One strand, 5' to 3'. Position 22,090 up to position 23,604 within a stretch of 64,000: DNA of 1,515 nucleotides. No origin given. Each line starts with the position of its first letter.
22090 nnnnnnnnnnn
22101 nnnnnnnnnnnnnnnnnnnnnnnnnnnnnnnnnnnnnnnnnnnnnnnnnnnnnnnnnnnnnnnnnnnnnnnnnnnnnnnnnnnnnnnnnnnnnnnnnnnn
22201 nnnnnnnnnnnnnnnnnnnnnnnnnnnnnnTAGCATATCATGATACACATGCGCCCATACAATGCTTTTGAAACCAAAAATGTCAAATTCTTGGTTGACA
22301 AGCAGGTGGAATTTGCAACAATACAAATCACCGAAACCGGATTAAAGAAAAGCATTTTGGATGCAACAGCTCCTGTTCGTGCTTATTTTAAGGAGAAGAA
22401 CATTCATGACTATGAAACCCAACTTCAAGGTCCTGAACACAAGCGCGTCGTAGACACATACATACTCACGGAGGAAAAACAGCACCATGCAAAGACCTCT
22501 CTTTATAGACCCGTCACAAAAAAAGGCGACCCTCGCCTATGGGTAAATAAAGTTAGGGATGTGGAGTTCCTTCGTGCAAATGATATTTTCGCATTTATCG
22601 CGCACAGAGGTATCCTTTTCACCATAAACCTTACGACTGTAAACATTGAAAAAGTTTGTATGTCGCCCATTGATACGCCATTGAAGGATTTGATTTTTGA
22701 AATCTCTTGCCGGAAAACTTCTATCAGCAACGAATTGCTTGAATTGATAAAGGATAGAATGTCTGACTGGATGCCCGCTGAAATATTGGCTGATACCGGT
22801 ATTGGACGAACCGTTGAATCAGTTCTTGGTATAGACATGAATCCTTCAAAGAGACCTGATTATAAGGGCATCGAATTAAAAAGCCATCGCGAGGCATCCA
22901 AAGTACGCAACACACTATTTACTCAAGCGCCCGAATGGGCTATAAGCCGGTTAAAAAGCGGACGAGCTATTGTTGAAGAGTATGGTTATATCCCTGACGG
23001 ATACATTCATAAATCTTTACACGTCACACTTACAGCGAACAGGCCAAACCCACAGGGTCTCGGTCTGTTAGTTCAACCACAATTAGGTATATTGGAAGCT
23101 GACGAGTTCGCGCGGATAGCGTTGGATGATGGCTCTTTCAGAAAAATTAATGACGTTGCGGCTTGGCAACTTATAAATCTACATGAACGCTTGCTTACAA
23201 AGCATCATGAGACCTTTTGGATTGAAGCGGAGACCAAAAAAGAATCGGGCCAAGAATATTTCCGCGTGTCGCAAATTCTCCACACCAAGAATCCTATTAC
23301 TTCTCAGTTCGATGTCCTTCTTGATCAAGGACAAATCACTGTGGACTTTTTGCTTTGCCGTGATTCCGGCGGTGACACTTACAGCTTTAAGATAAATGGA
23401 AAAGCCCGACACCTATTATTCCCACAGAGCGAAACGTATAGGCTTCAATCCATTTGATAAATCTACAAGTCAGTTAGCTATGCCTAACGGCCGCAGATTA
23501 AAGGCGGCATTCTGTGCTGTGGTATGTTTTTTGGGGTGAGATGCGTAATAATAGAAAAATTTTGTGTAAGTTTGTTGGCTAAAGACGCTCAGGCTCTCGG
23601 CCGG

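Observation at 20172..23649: AT-rich two-gene restriction-modification cassette inserted between a host AraC gene and argH, with unusual architecture in both genes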

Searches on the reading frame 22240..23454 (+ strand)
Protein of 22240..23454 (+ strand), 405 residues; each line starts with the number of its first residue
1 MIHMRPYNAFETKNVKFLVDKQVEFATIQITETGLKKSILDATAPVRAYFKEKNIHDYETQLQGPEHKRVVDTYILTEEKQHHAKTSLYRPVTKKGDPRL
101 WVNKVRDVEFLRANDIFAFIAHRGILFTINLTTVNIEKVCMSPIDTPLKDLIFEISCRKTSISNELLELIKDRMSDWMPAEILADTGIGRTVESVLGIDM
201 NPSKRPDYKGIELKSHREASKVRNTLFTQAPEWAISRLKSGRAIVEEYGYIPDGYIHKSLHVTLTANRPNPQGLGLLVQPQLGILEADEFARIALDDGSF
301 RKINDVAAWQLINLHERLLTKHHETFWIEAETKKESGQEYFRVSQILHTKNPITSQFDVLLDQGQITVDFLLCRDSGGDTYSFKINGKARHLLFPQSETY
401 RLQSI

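Call 3: search_protein_families(library=pfam, proteins=[window:22240-23454:+], max_evalue=0.1)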
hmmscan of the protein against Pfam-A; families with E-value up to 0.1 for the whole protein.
window:22240-23454:+ (405 aa): 1 family
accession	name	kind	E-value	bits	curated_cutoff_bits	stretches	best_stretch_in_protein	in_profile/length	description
PF15515.12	MvaI_BcnI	-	7.3e-54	183.6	25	1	175-394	10-227/227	MvaI/BcnI restriction endonuclease family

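Call 4: search_protein_families(library=ncbifam, proteins=[window:22240-23454:+], max_evalue=0.1)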
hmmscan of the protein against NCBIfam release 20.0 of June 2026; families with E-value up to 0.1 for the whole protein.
window:22240-23454:+ (405 aa): 0 families

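Call 5: search_protein_families(library=padloc, proteins=[window:22240-23454:+], max_evalue=0.1)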
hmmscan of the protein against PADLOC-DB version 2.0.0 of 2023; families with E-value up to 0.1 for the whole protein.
window:22240-23454:+ (405 aa): 4 families
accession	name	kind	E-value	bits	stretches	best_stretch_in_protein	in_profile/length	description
PDLC03584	REase_II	-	2.2e-14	51.4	1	166-378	175-375/405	Type II restriction enzyme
PDLC03521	REase_II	-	2.3e-10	38.6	1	176-372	19-210/246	Type II restriction enzyme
PDLC03524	REase_II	-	1.3e-05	23.2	1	296-388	154-245/260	Type II restriction enzyme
PDLC03305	MTase_II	-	0.00011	19.6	1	296-388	407-498/513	Type II methyltransferase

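Call 6: search_solved_structures(query=window:22240-23454:+, max_evalue=1, show_alignments=3)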
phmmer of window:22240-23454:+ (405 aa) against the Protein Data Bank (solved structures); distinct sequences matched with E-value up to 1: 1.
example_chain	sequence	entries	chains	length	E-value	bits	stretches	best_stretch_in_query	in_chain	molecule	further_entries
2oa9_A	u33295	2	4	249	6.2e-10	42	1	167-372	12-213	R.MvaI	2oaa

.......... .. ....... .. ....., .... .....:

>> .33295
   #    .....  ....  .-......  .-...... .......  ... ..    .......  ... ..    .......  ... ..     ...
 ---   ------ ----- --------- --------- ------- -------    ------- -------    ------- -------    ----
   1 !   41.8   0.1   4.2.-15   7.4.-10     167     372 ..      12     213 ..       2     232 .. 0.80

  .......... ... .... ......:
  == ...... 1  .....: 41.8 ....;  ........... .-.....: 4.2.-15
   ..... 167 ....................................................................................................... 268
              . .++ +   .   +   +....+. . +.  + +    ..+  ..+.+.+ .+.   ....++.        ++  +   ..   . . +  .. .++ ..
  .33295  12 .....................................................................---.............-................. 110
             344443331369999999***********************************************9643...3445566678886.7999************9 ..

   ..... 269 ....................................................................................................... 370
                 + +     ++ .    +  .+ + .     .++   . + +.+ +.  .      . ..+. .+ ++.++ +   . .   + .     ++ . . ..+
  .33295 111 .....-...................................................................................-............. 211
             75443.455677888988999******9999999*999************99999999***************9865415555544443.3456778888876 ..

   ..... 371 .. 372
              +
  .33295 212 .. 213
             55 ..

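Call 8: find_homologous_proteins(query=window:22240-23454:+, max_evalue=0.001)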
Query window:22240-23454:+ (405 aa): 4439 proteins with E <= 0.001 among 6921 candidates; the best 120 are listed.
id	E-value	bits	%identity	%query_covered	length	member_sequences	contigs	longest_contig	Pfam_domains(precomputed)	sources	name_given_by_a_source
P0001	1.6e-271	918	100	100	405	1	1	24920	PF15515.13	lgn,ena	-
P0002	4.2e-271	917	100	100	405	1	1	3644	PF15515.13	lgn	-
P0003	4.4e-271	917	100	100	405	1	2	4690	PF15515.13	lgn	-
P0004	1.5e-270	915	99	100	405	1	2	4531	PF15515.13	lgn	-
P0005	1.7e-270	915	100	100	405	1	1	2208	PF15515.13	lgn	-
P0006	2.2e-270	914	99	100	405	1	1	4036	PF15515.13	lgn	-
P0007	5.3e-270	913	100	99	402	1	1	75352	PF15515.13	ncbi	ncbi:MAG: MvaI/BcnI family restriction endonuclease [Muribaculaceae bacterium]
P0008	8.3e-270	912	99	100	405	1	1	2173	PF15515.13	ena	-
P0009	2.9e-269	911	99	100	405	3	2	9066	PF15515.13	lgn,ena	-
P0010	3.6e-269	910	100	99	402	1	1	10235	PF15515.13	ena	-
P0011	4.9e-269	910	100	99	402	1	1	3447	PF15515.13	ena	-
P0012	2.5e-268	908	99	99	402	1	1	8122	PF15515.13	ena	-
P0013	1.8e-267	905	99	99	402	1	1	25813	PF15515.13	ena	-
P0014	6.1e-249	844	90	100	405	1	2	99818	PF15515.13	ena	-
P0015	1.0e-247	840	90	100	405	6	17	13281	PF15515.13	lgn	-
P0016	1.2e-247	840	91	99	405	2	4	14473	PF15515.13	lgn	-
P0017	5.7e-247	837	89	100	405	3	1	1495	PF15515.13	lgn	-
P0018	7.6e-247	837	89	100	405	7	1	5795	PF15515.13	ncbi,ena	-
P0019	1.3e-246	836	90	99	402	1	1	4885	PF15515.13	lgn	-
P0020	8.0e-246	834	90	100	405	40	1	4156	PF15515.13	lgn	-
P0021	1.9e-244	829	88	100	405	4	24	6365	PF15515.13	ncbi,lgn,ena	-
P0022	2.5e-243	825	88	100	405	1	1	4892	PF15515.13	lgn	-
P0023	1.4e-242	823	89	99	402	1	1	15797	PF15515.13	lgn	-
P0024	5.5e-241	818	88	99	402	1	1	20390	PF15515.13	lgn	-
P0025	1.2e-240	816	88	100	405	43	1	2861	PF15515.13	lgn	-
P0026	2.3e-240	816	88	99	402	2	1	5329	PF15515.13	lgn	-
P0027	2.5e-240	815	87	100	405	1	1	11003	PF15515.13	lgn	-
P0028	2.6e-240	815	87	100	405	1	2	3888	PF15515.13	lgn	-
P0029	5.6e-240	814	86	100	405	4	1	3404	PF15515.13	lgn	-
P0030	8.5e-240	814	87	100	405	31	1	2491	PF15515.13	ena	-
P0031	9.5e-240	814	87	100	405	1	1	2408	PF15515.13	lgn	-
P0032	9.7e-240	813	87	100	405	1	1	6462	PF15515.13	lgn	-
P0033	1.3e-239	813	87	100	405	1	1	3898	PF15515.13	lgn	-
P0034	2.1e-239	812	87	100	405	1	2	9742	PF15515.13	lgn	-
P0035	3.3e-238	808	86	100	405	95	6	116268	PF15515.13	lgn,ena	-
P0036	4.3e-238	808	88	99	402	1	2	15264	PF15515.13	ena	-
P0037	1.3e-237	806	85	100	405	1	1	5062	PF15515.13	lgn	-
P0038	1.3e-237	806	86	100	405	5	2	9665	PF15515.13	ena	-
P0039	1.8e-237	806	85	100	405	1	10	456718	PF15515.13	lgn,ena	-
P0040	2.2e-237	806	85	100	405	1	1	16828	PF15515.13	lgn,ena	-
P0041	6.4e-237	804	86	100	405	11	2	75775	PF15515.13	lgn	-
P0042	7.7e-237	804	90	96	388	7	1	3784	PF15515.13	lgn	-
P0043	8.4e-237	804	85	100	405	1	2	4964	PF15515.13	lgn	-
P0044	8.7e-237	804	86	100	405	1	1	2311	PF15515.13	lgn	-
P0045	1.2e-236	803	85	100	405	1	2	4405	PF15515.13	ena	-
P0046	1.6e-236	803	85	100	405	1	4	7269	PF15515.13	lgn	-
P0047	1.6e-236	803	85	100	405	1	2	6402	PF15515.13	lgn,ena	-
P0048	1.8e-236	803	85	100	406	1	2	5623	PF15515.13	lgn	-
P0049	1.9e-236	803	85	100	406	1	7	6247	PF15515.13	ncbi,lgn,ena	-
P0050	2.3e-236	802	85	100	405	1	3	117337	PF15515.13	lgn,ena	-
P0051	3.8e-236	802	85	100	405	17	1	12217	PF15515.13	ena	-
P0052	6.7e-236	801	85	100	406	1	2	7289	PF15515.13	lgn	-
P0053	8.3e-236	801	85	100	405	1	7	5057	PF15515.13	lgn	-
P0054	1.0e-235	800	86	99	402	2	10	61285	PF15515.13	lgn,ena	-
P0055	2.6e-235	799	86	99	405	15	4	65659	PF15515.13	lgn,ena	-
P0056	2.9e-235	799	85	99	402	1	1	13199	PF15515.13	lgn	-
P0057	4.0e-235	798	85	99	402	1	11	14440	PF15515.13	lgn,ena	-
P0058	1.1e-234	797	85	99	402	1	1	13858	PF15515.13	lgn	-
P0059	3.4e-234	795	85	99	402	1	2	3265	PF15515.13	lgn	-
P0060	3.7e-234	795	85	99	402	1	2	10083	PF15515.13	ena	-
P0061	4.0e-234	795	86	100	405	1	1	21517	PF15515.13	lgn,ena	-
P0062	4.2e-234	795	85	99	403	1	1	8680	PF15515.13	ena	-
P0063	5.0e-234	795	85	99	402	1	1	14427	PF15515.13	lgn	-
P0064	9.1e-234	794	85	100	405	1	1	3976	PF15515.13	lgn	-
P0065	1.3e-233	793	84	100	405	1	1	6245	PF15515.13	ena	-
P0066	1.3e-233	793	84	100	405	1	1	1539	PF15515.13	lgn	-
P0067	1.5e-233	793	90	95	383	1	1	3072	PF15515.13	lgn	-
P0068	1.5e-233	793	85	99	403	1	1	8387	PF15515.13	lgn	-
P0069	1.8e-233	793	85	99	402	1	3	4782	PF15515.13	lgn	-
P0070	1.8e-233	793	85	99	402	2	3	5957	PF15515.13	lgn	-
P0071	5.2e-233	791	83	100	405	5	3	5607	PF15515.13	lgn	-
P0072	5.8e-233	791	84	100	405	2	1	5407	PF15515.13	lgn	-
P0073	6.7e-233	791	84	100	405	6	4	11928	PF15515.13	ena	-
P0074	6.8e-233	791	86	100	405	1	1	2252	PF15515.13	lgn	-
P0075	1.1e-232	790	86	99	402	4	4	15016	PF15515.13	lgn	-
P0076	3.0e-232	789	85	100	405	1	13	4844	PF15515.13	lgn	-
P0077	4.6e-232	788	84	100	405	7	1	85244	PF15515.13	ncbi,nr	ncbi:MAG: MvaI/BcnI restriction endonuclease family protein [Bacteroides sp.]|nr:MvaI/BcnI restricti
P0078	6.1e-232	788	83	100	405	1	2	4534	PF15515.13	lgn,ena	-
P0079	8.3e-232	787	84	100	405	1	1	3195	PF15515.13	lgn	-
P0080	8.6e-232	787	84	100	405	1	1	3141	PF15515.13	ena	-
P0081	1.5e-231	787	84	99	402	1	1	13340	PF15515.13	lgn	-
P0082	2.1e-231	786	84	100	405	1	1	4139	PF15515.13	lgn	-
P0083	5.8e-231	785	84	100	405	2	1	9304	PF15515.13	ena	-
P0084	8.0e-231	784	84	100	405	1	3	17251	PF15515.13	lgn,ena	-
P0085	1.1e-230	784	83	100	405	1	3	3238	PF15515.13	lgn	-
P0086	1.2e-230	784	83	100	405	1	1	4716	PF15515.13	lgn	-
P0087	1.6e-230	783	83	100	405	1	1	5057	PF15515.13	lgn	-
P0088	2.8e-230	782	83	100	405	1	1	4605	PF15515.13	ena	-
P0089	3.6e-230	782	83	100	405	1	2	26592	PF15515.13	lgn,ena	-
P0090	3.9e-230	782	83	100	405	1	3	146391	PF15515.13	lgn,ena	-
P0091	4.0e-230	782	83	100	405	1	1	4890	PF15515.13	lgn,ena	-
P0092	5.3e-230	781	84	99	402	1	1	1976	PF15515.13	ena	-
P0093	6.8e-230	781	85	99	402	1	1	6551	PF15515.13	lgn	-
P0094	1.4e-229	780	83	99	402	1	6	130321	PF15515.13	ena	-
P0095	1.4e-229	780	84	100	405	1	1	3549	PF15515.13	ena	-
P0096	3.2e-229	779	85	100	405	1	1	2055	PF15515.13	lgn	-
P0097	3.5e-229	779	84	99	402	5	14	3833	PF15515.13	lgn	-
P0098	5.7e-229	778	84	100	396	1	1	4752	PF15515.13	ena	-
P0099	5.9e-229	778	84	100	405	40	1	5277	PF15515.13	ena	-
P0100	6.1e-229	778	83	100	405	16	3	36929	PF15515.13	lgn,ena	-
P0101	8.7e-229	777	83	100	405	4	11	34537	PF15515.13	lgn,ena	-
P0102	1.3e-228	777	84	99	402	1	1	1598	PF15515.13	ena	-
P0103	1.8e-228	776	84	99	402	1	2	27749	PF15515.13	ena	-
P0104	2.5e-228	776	83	99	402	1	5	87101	PF15515.13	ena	-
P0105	9.1e-228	774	83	99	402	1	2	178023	PF15515.13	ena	-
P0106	1.3e-227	774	83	100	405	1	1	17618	PF15515.13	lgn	-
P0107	1.7e-227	773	84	100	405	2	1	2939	PF15515.13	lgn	-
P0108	2.3e-227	773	83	99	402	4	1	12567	PF15515.13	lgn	-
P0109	2.4e-227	773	82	100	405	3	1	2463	PF15515.13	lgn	-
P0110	5.2e-227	772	83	100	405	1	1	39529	PF15515.13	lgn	-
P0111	5.7e-227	771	82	100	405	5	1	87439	PF15515.13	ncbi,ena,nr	ncbi:MAG: MvaI/BcnI restriction endonuclease family protein [Bacteroidales bacterium]|nr:MvaI/BcnI r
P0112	7.3e-227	771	83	99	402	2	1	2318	PF15515.13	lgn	-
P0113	1.2e-226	770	83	100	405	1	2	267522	PF15515.13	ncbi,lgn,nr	ncbi:MAG: MvaI/BcnI restriction endonuclease family protein [Bacteroidales bacterium]|nr:MvaI/BcnI r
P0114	2.0e-226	770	82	100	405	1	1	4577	PF15515.13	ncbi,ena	-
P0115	2.7e-226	769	83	98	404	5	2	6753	PF15515.13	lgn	-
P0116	3.0e-226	769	82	100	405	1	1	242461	PF15515.13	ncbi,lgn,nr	ncbi:MAG: MvaI/BcnI restriction endonuclease family protein [Bacteroidales bacterium]|nr:MvaI/BcnI r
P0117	4.6e-226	768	83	100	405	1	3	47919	PF15515.13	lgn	-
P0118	2.8e-225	766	83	99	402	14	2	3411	PF15515.13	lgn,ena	-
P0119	3.0e-225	766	81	100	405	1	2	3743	PF15515.13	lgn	-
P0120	2.6e-224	763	83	99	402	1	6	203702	PF15515.13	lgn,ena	-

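Call 11: find_related_loci(query=window:22240-23454:+, collection=genome_contigs, flank=10000)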
Query window:22240-23454:+ (405 aa) in genome_contigs; peptide patterns used: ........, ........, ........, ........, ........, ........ (x = any residue, [..] = any of these).
193 stretches matched a pattern; 112 encode a relative of the query (tblastn E <= 1e-3); the best 80 are kept; 80 distinct loci.
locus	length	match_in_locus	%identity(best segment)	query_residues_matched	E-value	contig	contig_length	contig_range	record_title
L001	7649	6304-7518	88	1-405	0e+0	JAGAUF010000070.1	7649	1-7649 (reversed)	MAG: Muribaculaceae bacterium isolate RGIG8778 Water_deer_Colon.Co__c847278, whole genome shotgun sequence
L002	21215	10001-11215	88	1-405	0e+0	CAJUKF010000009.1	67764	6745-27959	MAG TPA_asm: uncultured Muribaculaceae bacterium isolate MGBC159997 genome assembly, contig: MGBC159997.9, whole genome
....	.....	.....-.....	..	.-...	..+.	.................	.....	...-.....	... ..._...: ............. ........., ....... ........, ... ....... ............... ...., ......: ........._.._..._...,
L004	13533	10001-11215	86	1-405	0e+0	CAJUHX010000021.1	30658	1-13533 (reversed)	MAG TPA_asm: uncultured Muribaculaceae bacterium isolate MGBC140028 genome assembly, contig: MGBC140028.21, whole genome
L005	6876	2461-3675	82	1-405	0e+0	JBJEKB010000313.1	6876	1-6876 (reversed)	MAG: Muribaculaceae bacterium isolate PUUB38_bin.027 NODE_8405_length_6876_cov_4.164345, whole genome shotgun sequence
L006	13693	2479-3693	81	1-405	0e+0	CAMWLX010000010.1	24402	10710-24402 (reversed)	MAG TPA_asm: uncultured Porphyromonadaceae bacterium isolate SRR14411335_bin.4_metawrap_v1.3_MAG genome assembly, contig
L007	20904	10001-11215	81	1-405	0e+0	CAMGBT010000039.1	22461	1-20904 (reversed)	MAG: uncultured Bacteroidales bacterium isolate ERR2020029_bin.21_metaWRAP_v1.3_MAG genome assembly, contig: ERZ10552023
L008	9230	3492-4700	76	1-403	0e+0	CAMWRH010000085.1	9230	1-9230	MAG TPA_asm: uncultured Porphyromonadaceae bacterium isolate SRR14411350_bin.7_metawrap_v1.3_MAG genome assembly, contig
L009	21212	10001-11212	72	1-404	0e+0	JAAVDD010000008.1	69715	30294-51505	MAG: Bacteroides sp. isolate Mgla_MAG_49-bin_23 c_000000015946, whole genome shotgun sequence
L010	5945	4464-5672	73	1-403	0e+0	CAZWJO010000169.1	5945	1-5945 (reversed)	MAG TPA_asm: uncultured Sangeribacter sp. isolate SRP199465_co2_230 genome assembly, contig: NODE_40953_length_5945_cov_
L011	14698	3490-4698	66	1-405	0e+0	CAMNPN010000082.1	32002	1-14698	MAG: uncultured Prevotella sp. isolate SRR873595_bin.66_metaWRAP_v1.3_MAG genome assembly, contig: ERZ1756110.3408606, w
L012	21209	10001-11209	65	1-405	2e-180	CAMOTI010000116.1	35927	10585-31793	MAG: uncultured Prevotellaceae bacterium isolate SRR873607_bin.20_metaWRAP_v1.3_MAG genome assembly, contig: ERZ1756086_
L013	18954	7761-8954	65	1-400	3e-179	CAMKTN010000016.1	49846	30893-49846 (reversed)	MAG: uncultured Prevotellaceae bacterium isolate SRR12081293_bin.61_metaWRAP_v1.3_MAG genome assembly, contig: ERZ122897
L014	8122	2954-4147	64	1-400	1e-174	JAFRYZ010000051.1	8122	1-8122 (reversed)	MAG: Prevotella sp. isolate RGIG2926 Goat_Omasum.Co__c1258201, whole genome shotgun sequence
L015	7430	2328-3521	64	1-400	7e-175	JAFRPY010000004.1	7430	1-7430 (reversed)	MAG: Prevotella sp. isolate RGIG2694 Goat_Omasum-3__c90, whole genome shotgun sequence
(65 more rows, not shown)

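Call 80: find_encoding_contigs(protein=P0039, flank=8000, max_places=4)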
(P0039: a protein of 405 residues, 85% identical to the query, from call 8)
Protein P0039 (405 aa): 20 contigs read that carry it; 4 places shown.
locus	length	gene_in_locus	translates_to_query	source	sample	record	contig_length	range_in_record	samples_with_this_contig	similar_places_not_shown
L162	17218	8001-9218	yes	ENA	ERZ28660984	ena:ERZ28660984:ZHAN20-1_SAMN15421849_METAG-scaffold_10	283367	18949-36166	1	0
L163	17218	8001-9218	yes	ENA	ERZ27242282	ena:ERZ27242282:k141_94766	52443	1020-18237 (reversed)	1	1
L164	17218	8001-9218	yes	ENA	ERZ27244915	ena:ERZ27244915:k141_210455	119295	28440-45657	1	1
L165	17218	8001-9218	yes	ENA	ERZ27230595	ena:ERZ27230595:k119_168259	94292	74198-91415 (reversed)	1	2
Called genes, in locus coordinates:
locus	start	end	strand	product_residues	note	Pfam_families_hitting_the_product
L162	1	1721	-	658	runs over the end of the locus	PF02018:CBM_4_9, PF22848:ASD1_dom, PF06964:Alpha-L-AF_C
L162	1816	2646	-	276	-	PF24575:TPR_Slam (faint), PF13181:TPR_8 (faint), PF07719:TPR_2 (faint), PF13424:TPR_12 (faint), PF13428:TPR_14 (faint), PF13432:TPR_16 (faint), PF00515:TPR_1 (faint), PF13176:TPR_7 (faint), +3 more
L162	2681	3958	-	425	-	PF01554:MatE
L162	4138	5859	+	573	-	PF13231:PMT_2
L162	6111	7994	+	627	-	PF00145:DNA_methylase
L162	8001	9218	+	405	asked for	PF15515:MvaI_BcnI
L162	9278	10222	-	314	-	PF00535:Glycos_transf_2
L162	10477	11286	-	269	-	PF01522:Polysacc_deac_1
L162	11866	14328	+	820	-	PF05547:Peptidase_M6, PF00041:fn3 (faint)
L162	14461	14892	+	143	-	PF01250:Ribosomal_S6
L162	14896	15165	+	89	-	PF01084:Ribosomal_S18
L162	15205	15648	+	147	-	PF01281:Ribosomal_L9_N, PF03948:Ribosomal_L9_C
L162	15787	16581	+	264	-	-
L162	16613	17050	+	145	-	-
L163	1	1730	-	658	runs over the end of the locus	PF02018:CBM_4_9, PF22848:ASD1_dom, PF06964:Alpha-L-AF_C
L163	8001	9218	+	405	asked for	PF15515:MvaI_BcnI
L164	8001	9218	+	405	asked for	PF15515:MvaI_BcnI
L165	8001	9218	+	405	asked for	PF15515:MvaI_BcnI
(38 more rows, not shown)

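Call 81: find_encoding_contigs(protein=P0113, flank=8000, max_places=3)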
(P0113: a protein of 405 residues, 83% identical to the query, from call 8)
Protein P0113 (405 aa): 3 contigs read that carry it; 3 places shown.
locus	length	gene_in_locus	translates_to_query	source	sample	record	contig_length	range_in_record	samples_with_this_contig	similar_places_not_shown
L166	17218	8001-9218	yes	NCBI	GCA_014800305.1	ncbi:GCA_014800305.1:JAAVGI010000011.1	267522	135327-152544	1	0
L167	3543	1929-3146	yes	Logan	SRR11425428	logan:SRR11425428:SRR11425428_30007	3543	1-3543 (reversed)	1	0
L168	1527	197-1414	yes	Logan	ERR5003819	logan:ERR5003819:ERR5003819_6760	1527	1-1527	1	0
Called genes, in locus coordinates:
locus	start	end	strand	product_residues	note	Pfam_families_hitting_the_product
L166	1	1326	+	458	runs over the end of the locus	PF13742:tRNA_anti_2, PF02601:Exonuc_VII_L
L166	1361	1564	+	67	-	PF02609:Exonuc_VII_S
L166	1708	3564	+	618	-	-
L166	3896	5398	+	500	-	PF02368:Big_2 (weak)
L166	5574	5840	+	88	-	-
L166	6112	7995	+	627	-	PF00145:DNA_methylase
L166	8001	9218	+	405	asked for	PF15515:MvaI_BcnI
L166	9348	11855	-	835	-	PF08245:Mur_ligase_M, PF01168:Ala_racemase_N, PF00842:Ala_racemase_C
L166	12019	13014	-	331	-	PF13310:Virulence_RhuM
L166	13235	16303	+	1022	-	PF07719:TPR_2 (faint), PF12895:ANAPC3 (faint), PF13174:TPR_6 (faint), PF13176:TPR_7 (faint), PF13424:TPR_12 (faint), PF13428:TPR_14 (faint), PF13432:TPR_16 (faint), PF13525:YfiO (faint), +6 more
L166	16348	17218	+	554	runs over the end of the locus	-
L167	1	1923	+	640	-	?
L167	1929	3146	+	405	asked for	PF15515:MvaI_BcnI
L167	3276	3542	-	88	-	?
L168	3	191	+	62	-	?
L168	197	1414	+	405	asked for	PF15515:MvaI_BcnI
